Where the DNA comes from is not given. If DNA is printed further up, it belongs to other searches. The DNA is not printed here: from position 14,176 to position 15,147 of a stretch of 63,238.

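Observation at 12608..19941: TetR-linked acyl-CoA cluster with two tandem DUF2148 Fe-S paralogs and an SCP2 carrier but no hydratase or dehydrogenase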

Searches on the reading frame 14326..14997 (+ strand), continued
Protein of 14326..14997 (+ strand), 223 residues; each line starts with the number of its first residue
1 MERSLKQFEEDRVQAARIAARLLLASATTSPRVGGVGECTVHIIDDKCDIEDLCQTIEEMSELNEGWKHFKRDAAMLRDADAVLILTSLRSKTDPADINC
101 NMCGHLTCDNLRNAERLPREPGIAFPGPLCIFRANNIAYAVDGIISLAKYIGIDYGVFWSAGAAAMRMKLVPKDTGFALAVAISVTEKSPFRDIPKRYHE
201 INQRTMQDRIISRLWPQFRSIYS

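Call 80: search_protein_families(library=pfam, alignment_id=A7, max_evalue=0.00001)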
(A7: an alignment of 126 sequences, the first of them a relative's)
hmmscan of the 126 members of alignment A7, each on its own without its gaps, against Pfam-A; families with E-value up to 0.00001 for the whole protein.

A. member 1, L061:2239-5484:+ (1081 aa): 10 families
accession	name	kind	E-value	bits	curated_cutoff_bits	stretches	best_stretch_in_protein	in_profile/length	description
PF07695.17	7TMR-DISM_7TM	-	4.7e-39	134.9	29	1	225-425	4-205/205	7TM diverse intracellular signalling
PF07696.17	7TMR-DISMED2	-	1.5e-32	112.8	22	1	78-211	3-136/136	7TMR-DISM extracellular 2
PF00989.32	PAS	-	9.9e-28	96.9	22.6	2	590-698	7-113/113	PAS fold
PF02518.31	HATPase_c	-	6.2e-24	85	26.4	1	824-937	4-109/111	Histidine kinase-, DNA gyrase B-, and HSP90-like ATPase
PF08448.16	PAS_4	-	2.5e-21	76.4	23.1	2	591-701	2-108/110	PAS fold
PF13426.13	PAS_9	-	6.8e-21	74.9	27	2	472-571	4-103/103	PAS domain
PF00072.30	Response_reg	-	9.7e-16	58.4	30.2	1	959-1074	1-110/111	Response regulator receiver domain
PF00512.31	HisKA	-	8.6e-09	35.8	26.9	1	720-780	5-64/66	His Kinase A (phospho-acceptor) domain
PF08447.18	PAS_3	-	3.6e-08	34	25.6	0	482-564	2-87/89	PAS fold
PF13188.13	PAS_8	-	4.1e-07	30.1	21.8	0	590-633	7-51/65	PAS domain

B. families by the number of members that match (of 126 scanned): 176 families (the first 25 are shown)
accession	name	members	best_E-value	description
PF13649.12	Methyltransf_25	5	1.1e-22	Methyltransferase domain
PF13847.12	Methyltransf_31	4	2.3e-19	Methyltransferase domain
PF00989.32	PAS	3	9.9e-28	PAS fold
PF13426.13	PAS_9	3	6.8e-21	PAS domain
PF12697.13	Abhydrolase_6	3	9.9e-21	Alpha/beta hydrolase family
PF00561.26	Abhydrolase_1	3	4.4e-20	alpha/beta hydrolase fold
PF12146.15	Hydrolase_4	3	9.7e-16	Serine aminopeptidase, S33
PF00440.29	TetR_N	3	1.6e-15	Bacterial regulatory proteins, tetR family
PF00037.32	Fer4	3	1.9e-12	4Fe-4S binding domain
PF12837.12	Fer4_6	3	5.1e-09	4Fe-4S binding domain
PF12838.12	Fer4_7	3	1.1e-08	4Fe-4S dicluster domain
PF13188.13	PAS_8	3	1.1e-07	PAS domain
PF13187.11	Fer4_9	3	6.1e-07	4Fe-4S dicluster domain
PF01073.25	3Beta_HSD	2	6.9e-63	3-beta hydroxysteroid dehydrogenase/isomerase family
PF00795.27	CN_hydrolase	2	4.6e-52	Carbon-nitrogen hydrolase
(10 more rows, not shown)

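Call 82: search_solved_structures(query=A3, max_evalue=10, show_alignments=4)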
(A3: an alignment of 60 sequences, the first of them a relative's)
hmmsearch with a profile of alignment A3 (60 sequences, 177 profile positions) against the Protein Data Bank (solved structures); distinct sequences matched with E-value up to 10: 7.
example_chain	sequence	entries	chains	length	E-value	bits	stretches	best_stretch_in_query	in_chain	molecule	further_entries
8htw_A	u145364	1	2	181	0.49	12.8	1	18-62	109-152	CRISPR system ring nuclease SSO2081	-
7yhl_A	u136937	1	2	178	0.5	12.8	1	18-62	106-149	CRISPR system ring nuclease SSO2081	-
7ygl_A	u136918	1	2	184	0.52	12.8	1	18-61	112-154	CRISPR system ring nuclease SSO2081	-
7ygh_A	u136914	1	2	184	0.53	12.7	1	18-61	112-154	CRISPR system ring nuclease SSO2081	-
7s6q_D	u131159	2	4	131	1.5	11.2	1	53-87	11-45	Methane monooxygenase regulatory protein B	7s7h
4hb1_A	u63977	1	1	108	1.6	11.2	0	6-55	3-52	DHP1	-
2d9h_A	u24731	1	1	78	9.8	8.6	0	87-105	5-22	Zinc finger protein 692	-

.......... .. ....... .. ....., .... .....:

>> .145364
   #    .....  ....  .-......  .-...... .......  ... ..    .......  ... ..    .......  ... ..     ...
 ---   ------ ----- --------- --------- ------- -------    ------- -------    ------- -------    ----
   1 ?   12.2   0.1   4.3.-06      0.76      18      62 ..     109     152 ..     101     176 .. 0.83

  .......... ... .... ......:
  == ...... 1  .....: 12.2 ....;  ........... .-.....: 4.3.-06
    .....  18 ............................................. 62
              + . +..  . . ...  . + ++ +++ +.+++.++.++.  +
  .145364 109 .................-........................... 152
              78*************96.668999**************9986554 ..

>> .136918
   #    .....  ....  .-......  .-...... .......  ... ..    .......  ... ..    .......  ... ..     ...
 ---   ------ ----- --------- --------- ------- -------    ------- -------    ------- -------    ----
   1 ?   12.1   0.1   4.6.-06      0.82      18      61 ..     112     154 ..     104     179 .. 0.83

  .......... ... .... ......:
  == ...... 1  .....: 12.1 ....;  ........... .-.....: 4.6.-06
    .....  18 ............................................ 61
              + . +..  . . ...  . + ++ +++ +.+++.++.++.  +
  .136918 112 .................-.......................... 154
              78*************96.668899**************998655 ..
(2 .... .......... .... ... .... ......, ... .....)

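Call 90: search_protein_families(library=ncbifam, proteins=[L019:7713-8531:+, L055:12523-13476:+, L073:8753-9376:+, L166:16123-16689:+, L166:12925-13545:+], max_evalue=0.00001)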
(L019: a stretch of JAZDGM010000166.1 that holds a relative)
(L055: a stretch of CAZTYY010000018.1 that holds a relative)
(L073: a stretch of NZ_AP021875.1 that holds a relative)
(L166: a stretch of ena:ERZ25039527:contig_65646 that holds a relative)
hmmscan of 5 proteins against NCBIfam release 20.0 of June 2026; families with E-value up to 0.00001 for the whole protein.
L019:7713-8531:+ (272 aa): 207 families (the best 25 are shown)
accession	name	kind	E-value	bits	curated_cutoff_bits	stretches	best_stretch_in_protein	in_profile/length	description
NF005878.0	PRK07825.1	subfamily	2e-42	145.5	287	1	4-233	5-221/278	short chain dehydrogenase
NF040690.1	mycolate_SDR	equivalog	1.6e-36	126.1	380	1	9-260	9-255/265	mycolate reductase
TIGR01963.1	PHB_DH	subfamily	1.3e-35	122.8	307.05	1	9-199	2-189/255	3-hydroxybutyrate dehydrogenase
NF005559.1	PRK07231.1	subfamily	1.8e-35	122.7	215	1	6-201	2-194/249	glucose 1-dehydrogenase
NF004526.0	PRK05872.1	subfamily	4.1e-35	121.3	276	1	2-199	4-196/297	short-chain dehydrogenase/reductase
NF004514.1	PRK05855.1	equivalog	4.8e-35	121.2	455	1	5-204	310-507/578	SDR family oxidoreductase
NF004825.0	PRK06181.1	equivalog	5e-33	114.5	215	1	6-253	4-255/268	SDR family oxidoreductase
NF005806.0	PRK07666.1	equivalog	7.5e-33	113.8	286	1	5-201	4-197/239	3-ketoacyl-ACP reductase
NF005881.0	PRK07832.1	equivalog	1e-31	110.2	296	1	4-199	5-199/287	SDR family oxidoreductase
NF005672.0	PRK07454.1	equivalog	2.7e-31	108.6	234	1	10-201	8-196/241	SDR family oxidoreductase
NF009093.0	PRK12429.1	subfamily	3.7e-31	108.4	258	1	6-200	3-194/259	3-hydroxybutyrate dehydrogenase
NF006565.0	PRK09072.1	equivalog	1.5e-30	106.6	238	1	5-231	2-220/265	SDR family oxidoreductase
NF004792.0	PRK06139.1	equivalog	2.2e-30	105.9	308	1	5-264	5-265/327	SDR family oxidoreductase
NF004198.0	PRK05653.1-3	equivalog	2.4e-30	105.8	296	1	6-240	5-238/248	3-oxoacyl-ACP reductase FabG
NF006123.0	PRK08267.1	equivalog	3.2e-30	105.2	261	1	11-229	5-220/261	SDR family oxidoreductase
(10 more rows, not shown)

L055:12523-13476:+ (317 aa): 12 families
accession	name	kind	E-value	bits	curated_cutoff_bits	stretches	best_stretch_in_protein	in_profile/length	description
NF004520.0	PRK05865.1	equivalog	4.3e-18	64.6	1509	1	4-287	3-241/854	sugar epimerase family protein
TIGR03466.1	HpnA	hypoth_equivalog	1.6e-12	46.9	367.65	1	3-176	2-174/327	hopanoid-associated sugar epimerase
TIGR01179.1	galE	equivalog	3.1e-12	46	262.3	1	4-173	2-177/332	UDP-glucose 4-epimerase GalE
NF007956.0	PRK10675.1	subfamily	2.2e-11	43.5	394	1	3-168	2-176/338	UDP-glucose 4-epimerase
NF042423.1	oxyalk_red_Shew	equivalog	1e-10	41.2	580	1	2-176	9-178/331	2-alkyl-3-oxoalkanoate reductase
TIGR02197.1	heptose_epim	equivalog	2e-10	40.3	274.6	1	5-123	2-125/316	ADP-glyceromanno-heptose 6-epimerase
TIGR04180.1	EDH_00030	hypoth_equivalog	3.2e-10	39.6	475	1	15-176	23-179/297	NAD-dependent 4,6-dehydratase LegB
NF043036.1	ErythonDh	equivalog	2.4e-09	36.8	325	1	3-120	2-133/321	D-erythronate dehydrogenase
TIGR01746.1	Thioester-redct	subfamily_domain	8.5e-09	35.1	213.35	1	62-240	86-276/371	thioester reductase domain-containing protein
NF052578.1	StrlDmthSdmBMthl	equivalog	2.4e-08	34.1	600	1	5-229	4-230/328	sterol demethylase protein SdmB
NF042422.1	oxyalk_red_OleD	equivalog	4.3e-08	32.9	580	1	3-175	2-171/329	2-alkyl-3-oxoalkanoate reductase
TIGR01181.1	dTDP_gluc_dehyt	equivalog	1.1e-06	27.9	365.1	1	4-255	2-271/321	dTDP-glucose 4,6-dehydratase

L073:8753-9376:+ (207 aa): 13 families
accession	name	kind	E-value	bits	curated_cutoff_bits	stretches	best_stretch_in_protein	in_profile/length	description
TIGR03384.1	betaine_BetI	equivalog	1.6e-14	54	201.3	1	6-77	4-75/189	choline-binding transcriptional repressor BetI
NF001978.0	PRK00767.1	equivalog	3.7e-14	53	118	1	6-77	5-76/197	transcriptional regulator BetI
NF041196.1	ScbR_bind_reg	equivalog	3.6e-10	40.3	150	1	12-171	8-164/191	ScbR family autoregulator-binding transcription factor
NF051852.1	efflux_TF_MtrR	exception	7.9e-09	35.6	280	1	12-76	12-76/205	multidrug efflux system transcriptional repressor MtrR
NF058643.1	TranRegCurRPseudo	equivalog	1.1e-08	35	300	1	13-168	10-168/193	TetR family transcriptional repressor CurR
NF007430.0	PRK09975.1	equivalog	4.4e-08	32.5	274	1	12-86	13-88/220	acrEF/envCD operon transcriptional regulator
TIGR03613.1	RutR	equivalog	5.6e-08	32.9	368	1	10-67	8-65/202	pyrimidine utilization regulatory protein R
TIGR03968.1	mycofact_TetR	equivalog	5.8e-08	32.6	224.9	1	11-69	10-68/190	mycofactocin system transcriptional regulator MftR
NF053731.1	TransRegFasRMycb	equivalog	9.7e-08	32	330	1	10-110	11-111/199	HTH-type transcriptional activator FasR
NF050111.1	TransRegSACE7040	equivalog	1.1e-07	31.9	250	1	11-86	2-80/186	SACE_7040 family transcriptional regulator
NF007949.0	PRK10668.1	equivalog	2.6e-07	30.3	271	1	12-85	13-87/216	multidrug efflux transporter transcriptional repressor AcrR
NF053878.1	FATransRegFadRBac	equivalog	7.8e-07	29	200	1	13-175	6-167/190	fatty acid metabolism transcriptional regulator FadR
NF051457.1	acryl_TF_AcuR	equivalog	8.7e-07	28.4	247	1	12-75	19-81/204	acrylate utilization transcriptional regulator AcuR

L166:16123-16689:+ (188 aa): 0 families

L166:12925-13545:+ (206 aa): 0 families

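Call 93: find_related_loci(query=P0136, collection=genome_contigs, flank=8000)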
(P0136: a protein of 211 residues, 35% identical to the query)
Query P0136 (211 aa) in genome_contigs; peptide patterns used: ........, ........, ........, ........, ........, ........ (x = any residue, [..] = any of these).
68 stretches matched a pattern, but none encodes a relative of the query by tblastn (E <= 1e-3).

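Call 96: find_related_loci(query=P0142, collection=genome_contigs, flank=8000)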
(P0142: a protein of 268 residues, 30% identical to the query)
Query P0142 (268 aa) in genome_contigs; peptide patterns used: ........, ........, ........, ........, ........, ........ (x = any residue, [..] = any of these).
68 stretches matched a pattern, but none encodes a relative of the query by tblastn (E <= 1e-3).

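Call 97: list_cluster_members(proteins=[P0136, P0137, P0142, P0148, P0149])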
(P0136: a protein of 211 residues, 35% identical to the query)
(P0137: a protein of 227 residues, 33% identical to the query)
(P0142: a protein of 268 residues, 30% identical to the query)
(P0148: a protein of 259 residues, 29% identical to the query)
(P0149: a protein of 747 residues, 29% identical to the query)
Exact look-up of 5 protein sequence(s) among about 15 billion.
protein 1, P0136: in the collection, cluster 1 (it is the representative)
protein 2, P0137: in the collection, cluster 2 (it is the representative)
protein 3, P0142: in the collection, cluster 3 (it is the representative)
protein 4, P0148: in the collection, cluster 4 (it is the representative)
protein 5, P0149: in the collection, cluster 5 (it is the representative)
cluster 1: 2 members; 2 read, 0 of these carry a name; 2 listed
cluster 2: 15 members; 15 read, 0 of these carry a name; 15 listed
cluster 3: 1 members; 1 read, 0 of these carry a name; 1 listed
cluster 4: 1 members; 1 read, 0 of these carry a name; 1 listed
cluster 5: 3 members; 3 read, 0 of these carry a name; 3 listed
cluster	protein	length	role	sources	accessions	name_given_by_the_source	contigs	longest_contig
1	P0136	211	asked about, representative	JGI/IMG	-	-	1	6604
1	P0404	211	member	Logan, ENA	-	-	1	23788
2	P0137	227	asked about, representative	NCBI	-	-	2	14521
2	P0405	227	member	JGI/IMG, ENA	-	-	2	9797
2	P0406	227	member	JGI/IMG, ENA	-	-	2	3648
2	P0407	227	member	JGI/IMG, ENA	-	-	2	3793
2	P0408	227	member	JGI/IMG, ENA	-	-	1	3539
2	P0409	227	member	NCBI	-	-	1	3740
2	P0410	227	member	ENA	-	-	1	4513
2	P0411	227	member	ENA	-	-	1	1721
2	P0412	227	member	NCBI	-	-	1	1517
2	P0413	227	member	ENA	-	-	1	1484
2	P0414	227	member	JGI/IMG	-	-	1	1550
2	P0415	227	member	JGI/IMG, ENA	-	-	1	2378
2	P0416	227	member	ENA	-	-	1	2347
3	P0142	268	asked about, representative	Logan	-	-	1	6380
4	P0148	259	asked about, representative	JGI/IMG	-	-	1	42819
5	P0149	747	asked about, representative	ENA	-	-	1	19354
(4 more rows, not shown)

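Call 98: find_encoding_contigs(protein=P0137, flank=8000, max_places=3)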
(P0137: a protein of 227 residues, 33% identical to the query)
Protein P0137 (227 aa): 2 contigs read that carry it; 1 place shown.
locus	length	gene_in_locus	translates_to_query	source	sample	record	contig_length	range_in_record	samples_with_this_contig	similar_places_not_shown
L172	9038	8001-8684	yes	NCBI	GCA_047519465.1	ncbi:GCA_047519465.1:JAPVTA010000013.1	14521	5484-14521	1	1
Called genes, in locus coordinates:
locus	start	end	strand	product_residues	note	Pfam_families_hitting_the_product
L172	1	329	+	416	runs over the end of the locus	PF06689:zf-C4_ClpX, PF01078:Mg_chelatase (faint), PF05496:RuvB_N (faint), PF00004:AAA, PF07724:AAA_2, PF07728:AAA_5 (faint), PF10431:ClpB_D2-small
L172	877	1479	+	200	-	-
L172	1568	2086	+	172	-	-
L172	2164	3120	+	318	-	PF19300:BPD_transp_1_N, PF00528:BPD_transp_1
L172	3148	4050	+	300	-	PF12911:OppC_N, PF00528:BPD_transp_1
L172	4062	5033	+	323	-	PF00005:ABC_tran, PF13304:AAA_21 (weak), PF08352:oligo_HPY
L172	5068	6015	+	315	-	PF00005:ABC_tran, PF08352:oligo_HPY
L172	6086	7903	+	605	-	PF00496:SBP_bac_5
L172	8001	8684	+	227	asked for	PF09918:DUF2148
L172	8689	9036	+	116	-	?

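Call 99: find_encoding_contigs(protein=P0148, flank=8000, max_places=1)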
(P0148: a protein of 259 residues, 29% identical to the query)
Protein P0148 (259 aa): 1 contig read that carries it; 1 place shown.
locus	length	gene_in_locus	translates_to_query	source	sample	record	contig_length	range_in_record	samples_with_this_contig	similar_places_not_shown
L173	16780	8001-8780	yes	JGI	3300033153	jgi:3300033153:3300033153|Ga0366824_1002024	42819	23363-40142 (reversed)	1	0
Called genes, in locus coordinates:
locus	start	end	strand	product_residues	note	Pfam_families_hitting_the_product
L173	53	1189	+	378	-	PF02771:Acyl-CoA_dh_N, PF00441:Acyl-CoA_dh_1, PF08028:Acyl-CoA_dh_2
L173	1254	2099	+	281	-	PF04909:Amidohydro_2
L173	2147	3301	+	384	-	PF02771:Acyl-CoA_dh_N, PF11794:HpaB_N (faint), PF02770:Acyl-CoA_dh_M, PF00441:Acyl-CoA_dh_1, PF08028:Acyl-CoA_dh_2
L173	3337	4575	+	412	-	PF02515:CoA_transf_3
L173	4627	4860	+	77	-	PF12838:Fer4_7 (faint), PF13187:Fer4_9 (weak)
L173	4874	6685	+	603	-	PF02730:AFOR_N, PF01314:AFOR_C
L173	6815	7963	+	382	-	PF02771:Acyl-CoA_dh_N, PF02770:Acyl-CoA_dh_M, PF00441:Acyl-CoA_dh_1, PF08028:Acyl-CoA_dh_2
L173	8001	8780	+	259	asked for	PF09918:DUF2148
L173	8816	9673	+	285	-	-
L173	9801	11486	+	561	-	PF00501:AMP-binding, PF13193:AMP-binding_C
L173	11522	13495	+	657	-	PF00724:Oxidored_FMN, PF01262:AlaDh_PNT_C (faint), PF01266:DAO (faint), PF07992:Pyr_redox_2, PF12831:FAD_oxidored (weak), PF13450:NAD_binding_8 (weak), PF13738:Pyr_redox_3, PF00070:Pyr_redox (weak), +1 more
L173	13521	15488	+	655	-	PF00724:Oxidored_FMN, PF07992:Pyr_redox_2, PF13450:NAD_binding_8 (faint)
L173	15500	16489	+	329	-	PF16113:ECH_2 (weak), PF00378:ECH_1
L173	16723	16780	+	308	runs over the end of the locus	-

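Call 100: find_encoding_contigs(protein=P0149, flank=8000, max_places=1)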
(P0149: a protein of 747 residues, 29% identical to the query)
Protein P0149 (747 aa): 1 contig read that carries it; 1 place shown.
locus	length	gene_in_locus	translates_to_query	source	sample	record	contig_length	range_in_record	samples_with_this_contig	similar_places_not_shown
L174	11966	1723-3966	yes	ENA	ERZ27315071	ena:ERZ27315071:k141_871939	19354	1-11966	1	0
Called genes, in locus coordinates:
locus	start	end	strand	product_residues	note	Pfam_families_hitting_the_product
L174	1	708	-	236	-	?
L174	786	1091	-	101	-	PF01527:HTH_Tnp_1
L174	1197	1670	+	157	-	PF01869:BcrAD_BadFG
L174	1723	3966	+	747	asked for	PF09918:DUF2148, PF14691:Fer4_20, PF00890:FAD_binding_2 (weak), PF01266:DAO (weak), PF01946:Thi4 (weak), PF07992:Pyr_redox_2, PF12831:FAD_oxidored (weak), PF13450:NAD_binding_8, +3 more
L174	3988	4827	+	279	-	PF09918:DUF2148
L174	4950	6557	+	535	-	PF00501:AMP-binding, PF13193:AMP-binding_C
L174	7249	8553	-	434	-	PF00162:PGK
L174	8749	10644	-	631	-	PF06480:FtsH_ext, PF06068:TIP49 (weak), PF00004:AAA, PF07728:AAA_5 (faint), PF17862:AAA_lid_3, PF01434:Peptidase_M41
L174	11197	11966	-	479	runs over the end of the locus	PF01266:DAO (faint), PF03486:HI0933_like (faint), PF07992:Pyr_redox_2 (faint), PF12831:FAD_oxidored, PF13450:NAD_binding_8 (weak)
